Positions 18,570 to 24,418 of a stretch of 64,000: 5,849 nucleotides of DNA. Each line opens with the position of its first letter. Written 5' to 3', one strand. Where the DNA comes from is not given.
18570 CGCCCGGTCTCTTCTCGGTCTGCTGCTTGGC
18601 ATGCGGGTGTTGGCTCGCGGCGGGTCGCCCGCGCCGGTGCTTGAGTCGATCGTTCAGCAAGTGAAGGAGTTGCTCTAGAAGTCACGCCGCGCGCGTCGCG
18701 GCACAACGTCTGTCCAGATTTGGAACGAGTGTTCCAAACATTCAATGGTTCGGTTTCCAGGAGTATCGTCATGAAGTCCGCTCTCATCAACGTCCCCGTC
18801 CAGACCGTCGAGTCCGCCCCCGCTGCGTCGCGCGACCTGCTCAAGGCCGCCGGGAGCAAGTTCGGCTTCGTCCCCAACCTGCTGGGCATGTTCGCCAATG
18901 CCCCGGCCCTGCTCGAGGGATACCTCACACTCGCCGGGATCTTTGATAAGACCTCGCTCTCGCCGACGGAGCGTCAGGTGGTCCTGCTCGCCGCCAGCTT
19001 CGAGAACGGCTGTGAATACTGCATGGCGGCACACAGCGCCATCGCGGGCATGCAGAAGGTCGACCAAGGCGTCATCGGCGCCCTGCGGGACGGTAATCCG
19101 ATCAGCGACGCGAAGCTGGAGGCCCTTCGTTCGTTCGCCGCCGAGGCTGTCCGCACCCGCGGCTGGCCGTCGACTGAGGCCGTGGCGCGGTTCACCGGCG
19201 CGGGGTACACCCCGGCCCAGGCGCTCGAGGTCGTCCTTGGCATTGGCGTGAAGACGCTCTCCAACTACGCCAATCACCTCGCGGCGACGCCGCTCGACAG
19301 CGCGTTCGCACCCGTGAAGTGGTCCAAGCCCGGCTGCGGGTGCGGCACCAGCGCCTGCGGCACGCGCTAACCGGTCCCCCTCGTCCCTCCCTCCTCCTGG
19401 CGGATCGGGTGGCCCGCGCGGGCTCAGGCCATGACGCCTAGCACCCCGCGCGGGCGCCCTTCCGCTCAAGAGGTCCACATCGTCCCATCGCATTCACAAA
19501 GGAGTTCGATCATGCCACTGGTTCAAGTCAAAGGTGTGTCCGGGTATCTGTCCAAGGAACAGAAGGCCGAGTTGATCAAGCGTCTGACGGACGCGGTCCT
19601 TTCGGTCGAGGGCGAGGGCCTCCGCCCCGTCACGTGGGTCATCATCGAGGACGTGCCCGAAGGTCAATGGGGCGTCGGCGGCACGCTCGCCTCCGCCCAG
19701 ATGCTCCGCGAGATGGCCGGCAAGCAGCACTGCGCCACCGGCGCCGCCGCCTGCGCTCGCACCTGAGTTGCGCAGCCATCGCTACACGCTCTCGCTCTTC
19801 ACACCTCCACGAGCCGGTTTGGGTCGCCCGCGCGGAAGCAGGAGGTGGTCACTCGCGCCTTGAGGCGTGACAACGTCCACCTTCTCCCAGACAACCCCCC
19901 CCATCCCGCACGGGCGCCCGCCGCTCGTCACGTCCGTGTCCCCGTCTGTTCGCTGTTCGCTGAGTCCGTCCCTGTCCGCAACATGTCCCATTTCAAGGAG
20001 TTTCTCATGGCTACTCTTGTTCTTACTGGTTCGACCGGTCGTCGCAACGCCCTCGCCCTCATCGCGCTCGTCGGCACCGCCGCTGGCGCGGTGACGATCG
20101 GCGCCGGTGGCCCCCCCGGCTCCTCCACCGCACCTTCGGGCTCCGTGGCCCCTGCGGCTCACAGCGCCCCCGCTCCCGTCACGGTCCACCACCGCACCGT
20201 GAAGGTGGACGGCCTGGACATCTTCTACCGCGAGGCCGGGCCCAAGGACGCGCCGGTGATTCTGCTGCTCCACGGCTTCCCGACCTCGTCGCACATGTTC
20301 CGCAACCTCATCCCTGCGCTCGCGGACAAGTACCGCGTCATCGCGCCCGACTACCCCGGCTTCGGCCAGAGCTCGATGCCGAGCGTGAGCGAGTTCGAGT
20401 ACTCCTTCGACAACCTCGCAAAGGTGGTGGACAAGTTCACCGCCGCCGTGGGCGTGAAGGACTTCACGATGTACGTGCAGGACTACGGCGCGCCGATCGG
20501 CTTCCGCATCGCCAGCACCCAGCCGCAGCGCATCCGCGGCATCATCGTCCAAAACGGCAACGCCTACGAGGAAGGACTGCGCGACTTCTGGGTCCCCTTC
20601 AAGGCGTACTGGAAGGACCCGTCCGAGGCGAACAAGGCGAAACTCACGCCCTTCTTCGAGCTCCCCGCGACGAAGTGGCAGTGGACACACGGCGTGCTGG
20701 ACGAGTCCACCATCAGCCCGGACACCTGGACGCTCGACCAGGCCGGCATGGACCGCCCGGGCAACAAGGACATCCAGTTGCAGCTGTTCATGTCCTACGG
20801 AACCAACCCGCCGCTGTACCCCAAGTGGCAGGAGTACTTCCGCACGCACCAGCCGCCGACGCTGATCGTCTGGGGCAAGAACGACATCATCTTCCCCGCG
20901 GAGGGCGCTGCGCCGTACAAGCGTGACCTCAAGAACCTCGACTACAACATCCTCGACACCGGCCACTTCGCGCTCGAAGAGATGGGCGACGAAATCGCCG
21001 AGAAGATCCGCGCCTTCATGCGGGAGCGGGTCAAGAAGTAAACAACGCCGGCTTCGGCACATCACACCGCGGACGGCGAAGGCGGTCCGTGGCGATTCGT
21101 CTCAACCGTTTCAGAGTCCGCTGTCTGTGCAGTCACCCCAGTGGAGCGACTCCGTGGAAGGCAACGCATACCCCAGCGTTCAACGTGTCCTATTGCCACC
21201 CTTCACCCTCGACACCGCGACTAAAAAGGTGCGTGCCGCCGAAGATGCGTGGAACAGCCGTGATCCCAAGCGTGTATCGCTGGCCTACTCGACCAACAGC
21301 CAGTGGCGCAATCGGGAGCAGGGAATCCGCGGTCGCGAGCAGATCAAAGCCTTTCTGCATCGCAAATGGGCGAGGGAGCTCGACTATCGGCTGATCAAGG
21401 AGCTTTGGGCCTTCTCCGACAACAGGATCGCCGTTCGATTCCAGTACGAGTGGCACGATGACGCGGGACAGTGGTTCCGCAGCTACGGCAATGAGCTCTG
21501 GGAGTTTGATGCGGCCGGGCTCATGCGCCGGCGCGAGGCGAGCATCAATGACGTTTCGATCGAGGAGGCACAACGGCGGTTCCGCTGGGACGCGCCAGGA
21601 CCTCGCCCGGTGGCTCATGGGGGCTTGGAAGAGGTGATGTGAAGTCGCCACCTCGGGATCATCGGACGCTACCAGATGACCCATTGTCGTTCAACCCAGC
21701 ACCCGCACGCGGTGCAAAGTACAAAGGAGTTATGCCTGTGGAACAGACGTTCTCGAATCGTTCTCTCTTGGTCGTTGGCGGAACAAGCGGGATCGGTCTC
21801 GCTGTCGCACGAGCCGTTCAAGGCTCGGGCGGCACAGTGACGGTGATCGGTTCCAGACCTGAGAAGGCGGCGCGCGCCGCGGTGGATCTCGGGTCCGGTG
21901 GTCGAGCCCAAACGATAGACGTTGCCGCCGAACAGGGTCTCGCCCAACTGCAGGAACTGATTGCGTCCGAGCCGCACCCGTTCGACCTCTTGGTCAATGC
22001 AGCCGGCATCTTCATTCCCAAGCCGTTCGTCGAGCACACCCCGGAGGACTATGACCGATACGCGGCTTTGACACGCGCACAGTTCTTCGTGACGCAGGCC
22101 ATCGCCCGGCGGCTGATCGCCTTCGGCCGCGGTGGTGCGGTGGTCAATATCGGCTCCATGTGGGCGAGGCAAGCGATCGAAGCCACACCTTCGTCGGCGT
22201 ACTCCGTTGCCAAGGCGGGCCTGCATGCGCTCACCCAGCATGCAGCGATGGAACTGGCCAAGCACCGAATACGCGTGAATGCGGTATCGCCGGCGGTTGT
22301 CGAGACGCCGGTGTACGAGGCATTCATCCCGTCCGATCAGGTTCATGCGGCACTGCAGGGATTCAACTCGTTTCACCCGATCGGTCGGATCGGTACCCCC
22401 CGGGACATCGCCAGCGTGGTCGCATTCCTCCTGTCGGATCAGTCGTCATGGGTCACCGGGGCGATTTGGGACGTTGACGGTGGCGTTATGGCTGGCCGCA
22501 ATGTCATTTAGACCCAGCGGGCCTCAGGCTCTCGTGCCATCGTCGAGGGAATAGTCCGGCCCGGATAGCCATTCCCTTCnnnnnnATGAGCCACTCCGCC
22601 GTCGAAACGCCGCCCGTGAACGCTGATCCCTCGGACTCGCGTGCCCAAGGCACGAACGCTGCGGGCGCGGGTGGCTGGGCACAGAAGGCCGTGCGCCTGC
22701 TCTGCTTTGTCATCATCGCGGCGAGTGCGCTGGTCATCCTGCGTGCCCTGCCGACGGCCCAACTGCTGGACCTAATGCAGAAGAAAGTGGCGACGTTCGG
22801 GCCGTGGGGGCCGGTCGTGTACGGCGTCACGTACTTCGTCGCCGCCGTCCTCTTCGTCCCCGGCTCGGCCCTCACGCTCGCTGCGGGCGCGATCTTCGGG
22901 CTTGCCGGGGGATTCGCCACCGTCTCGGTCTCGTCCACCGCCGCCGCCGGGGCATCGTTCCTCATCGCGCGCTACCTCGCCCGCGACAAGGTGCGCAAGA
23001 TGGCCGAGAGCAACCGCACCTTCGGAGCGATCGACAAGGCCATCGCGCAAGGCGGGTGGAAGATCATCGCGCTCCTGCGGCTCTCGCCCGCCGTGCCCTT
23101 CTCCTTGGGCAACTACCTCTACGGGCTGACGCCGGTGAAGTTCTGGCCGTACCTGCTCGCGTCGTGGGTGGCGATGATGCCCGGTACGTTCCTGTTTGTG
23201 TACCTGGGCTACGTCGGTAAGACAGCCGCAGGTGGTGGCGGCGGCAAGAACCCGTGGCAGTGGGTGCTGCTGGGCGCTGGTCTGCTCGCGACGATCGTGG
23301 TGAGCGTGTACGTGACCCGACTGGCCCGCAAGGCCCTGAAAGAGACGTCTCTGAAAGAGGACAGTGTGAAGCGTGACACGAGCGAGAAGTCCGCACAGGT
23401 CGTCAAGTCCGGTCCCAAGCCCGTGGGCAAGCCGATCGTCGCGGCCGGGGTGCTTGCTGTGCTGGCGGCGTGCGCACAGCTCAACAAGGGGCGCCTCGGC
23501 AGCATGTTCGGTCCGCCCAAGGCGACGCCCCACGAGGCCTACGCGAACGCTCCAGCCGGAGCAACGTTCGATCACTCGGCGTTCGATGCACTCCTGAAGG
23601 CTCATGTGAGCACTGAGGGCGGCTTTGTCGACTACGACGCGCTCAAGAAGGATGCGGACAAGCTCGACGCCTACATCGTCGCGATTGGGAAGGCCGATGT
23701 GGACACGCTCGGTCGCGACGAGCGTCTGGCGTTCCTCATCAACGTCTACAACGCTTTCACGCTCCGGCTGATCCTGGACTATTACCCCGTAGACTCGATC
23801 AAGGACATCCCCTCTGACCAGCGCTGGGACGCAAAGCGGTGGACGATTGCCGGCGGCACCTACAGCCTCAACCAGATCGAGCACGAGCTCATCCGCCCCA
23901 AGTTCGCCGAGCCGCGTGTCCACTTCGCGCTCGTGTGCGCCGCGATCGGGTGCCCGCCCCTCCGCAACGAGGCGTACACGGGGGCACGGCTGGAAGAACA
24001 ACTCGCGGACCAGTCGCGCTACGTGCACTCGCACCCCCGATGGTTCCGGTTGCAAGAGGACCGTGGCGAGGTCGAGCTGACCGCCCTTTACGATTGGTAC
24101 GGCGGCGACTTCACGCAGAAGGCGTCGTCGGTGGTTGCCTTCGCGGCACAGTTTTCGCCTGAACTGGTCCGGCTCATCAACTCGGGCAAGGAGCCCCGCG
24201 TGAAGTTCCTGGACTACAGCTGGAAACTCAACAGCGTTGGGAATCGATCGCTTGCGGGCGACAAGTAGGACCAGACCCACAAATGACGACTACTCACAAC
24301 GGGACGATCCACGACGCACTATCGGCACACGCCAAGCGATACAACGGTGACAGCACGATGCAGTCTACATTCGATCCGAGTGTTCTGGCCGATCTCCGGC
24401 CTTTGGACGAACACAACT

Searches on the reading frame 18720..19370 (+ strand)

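Call 11: search_protein_families(library=pfam, proteins=[window:18720-19370:+])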
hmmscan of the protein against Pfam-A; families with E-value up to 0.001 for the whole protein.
window:18720-19370:+ (216 aa): 1 family
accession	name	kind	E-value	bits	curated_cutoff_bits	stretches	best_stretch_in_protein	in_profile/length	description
PF02627.25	CMD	-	2.3e-08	34.4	23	1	69-122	8-62/84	Carboxymuconolactone decarboxylase family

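Call 13: search_protein_families(library=ncbifam, proteins=[window:18720-19370:+], max_evalue=0.001)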
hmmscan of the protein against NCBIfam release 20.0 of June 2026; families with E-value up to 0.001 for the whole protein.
window:18720-19370:+ (216 aa): 3 families
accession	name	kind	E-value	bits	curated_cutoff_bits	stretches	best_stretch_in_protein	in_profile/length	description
TIGR01926.1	peroxid_rel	subfamily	2.1e-14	53.7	81.8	1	25-189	3-169/178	peroxidase-related enzyme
TIGR04030.1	perox_Avi_7169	hypoth_equivalog_domain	1.5e-07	31.6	233.15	1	60-187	49-178/185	alkylhydroperoxidase domain protein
TIGR00778.1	ahpD_dom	domain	1.9e-07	30.5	27.8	1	79-115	2-38/51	alkylhydroperoxidase AhpD family core domain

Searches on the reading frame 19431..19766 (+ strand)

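Call 11: search_protein_families(library=pfam, proteins=[window:19431-19766:+])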
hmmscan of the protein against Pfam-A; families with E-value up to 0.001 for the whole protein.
window:19431-19766:+ (111 aa): 1 family
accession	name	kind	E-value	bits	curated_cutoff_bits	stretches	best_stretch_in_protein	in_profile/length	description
PF01361.26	Tautomerase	-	1.9e-13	50.5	22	1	29-88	1-58/60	Tautomerase enzyme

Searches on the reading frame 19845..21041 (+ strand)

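Call 11: search_protein_families(library=pfam, proteins=[window:19845-21041:+])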
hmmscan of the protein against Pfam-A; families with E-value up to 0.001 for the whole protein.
window:19845-21041:+ (398 aa): 3 families
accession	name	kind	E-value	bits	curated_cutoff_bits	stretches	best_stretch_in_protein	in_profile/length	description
PF00561.26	Abhydrolase_1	-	3.2e-38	132.2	25.8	1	137-379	1-243/245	alpha/beta hydrolase fold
PF12697.13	Abhydrolase_6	-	1.9e-16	61.8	26.3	1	139-386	1-216/217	Alpha/beta hydrolase family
PF12146.15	Hydrolase_4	-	2.2e-09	37.4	27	1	137-240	5-111/239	Serine aminopeptidase, S33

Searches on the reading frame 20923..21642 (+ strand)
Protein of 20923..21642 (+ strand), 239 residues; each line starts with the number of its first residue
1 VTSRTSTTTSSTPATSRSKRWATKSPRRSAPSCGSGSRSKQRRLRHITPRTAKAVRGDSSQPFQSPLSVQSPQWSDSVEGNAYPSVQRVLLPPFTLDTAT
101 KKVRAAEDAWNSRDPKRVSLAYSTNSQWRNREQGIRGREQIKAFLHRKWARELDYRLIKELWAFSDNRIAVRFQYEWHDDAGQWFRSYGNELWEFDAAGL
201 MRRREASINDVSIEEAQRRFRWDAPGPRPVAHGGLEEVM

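Call 11: search_protein_families(library=pfam, proteins=[window:20923-21642:+])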
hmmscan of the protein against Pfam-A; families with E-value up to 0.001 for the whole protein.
window:20923-21642:+ (239 aa): 2 families
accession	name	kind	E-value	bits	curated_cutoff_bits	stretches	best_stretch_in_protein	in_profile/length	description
PF07080.17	DUF1348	-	4.1e-65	218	22.1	1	92-220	1-129/130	Protein of unknown function (DUF1348)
PF12680.13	SnoaL_2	-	3.7e-06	27.9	27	1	103-201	1-99/102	SnoaL-like domain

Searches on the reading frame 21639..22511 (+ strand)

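Call 11: search_protein_families(library=pfam, proteins=[window:21639-22511:+])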
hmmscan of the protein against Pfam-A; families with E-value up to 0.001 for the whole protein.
window:21639-22511:+ (290 aa): 6 families
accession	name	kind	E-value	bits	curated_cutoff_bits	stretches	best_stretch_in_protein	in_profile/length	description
PF13561.12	adh_short_C2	-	1.4e-47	162.7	27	1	49-283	5-235/236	Enoyl-(Acyl carrier protein) reductase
PF00106.31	adh_short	-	2e-34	119.2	26.6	1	43-227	3-188/195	short chain dehydrogenase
PF23441.1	SDR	-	1.8e-12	47.6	27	1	38-284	5-256/258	SDR-like rossmann domain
PF08659.16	KR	-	5.8e-07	30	22.6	1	43-143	3-110/180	KR domain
PF03435.24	Sacchrp_dh_NADP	-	0.00067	20.4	25.1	0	44-127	2-81/129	Saccharopine dehydrogenase NADP binding domain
PF01370.27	Epimerase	-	0.00091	19.1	20.9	0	44-205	2-159/240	NAD dependent epimerase/dehydratase family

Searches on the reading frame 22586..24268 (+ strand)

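Call 11: search_protein_families(library=pfam, proteins=[window:22586-24268:+])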
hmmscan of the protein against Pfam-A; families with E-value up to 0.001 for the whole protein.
window:22586-24268:+ (560 aa): 2 families
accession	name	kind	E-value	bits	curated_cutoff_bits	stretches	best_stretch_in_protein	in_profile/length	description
PF04784.19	DUF547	-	4.7e-27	94.9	27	1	373-478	2-122/125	Protein of unknown function, DUF547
PF09335.16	VTT_dom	-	4.6e-25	88.9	33.9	1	91-209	1-122/123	VTT domain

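Call 13: search_protein_families(library=ncbifam, proteins=[window:22586-24268:+], max_evalue=0.001)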
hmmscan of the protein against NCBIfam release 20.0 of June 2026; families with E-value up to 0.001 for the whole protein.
window:22586-24268:+ (560 aa): 0 families
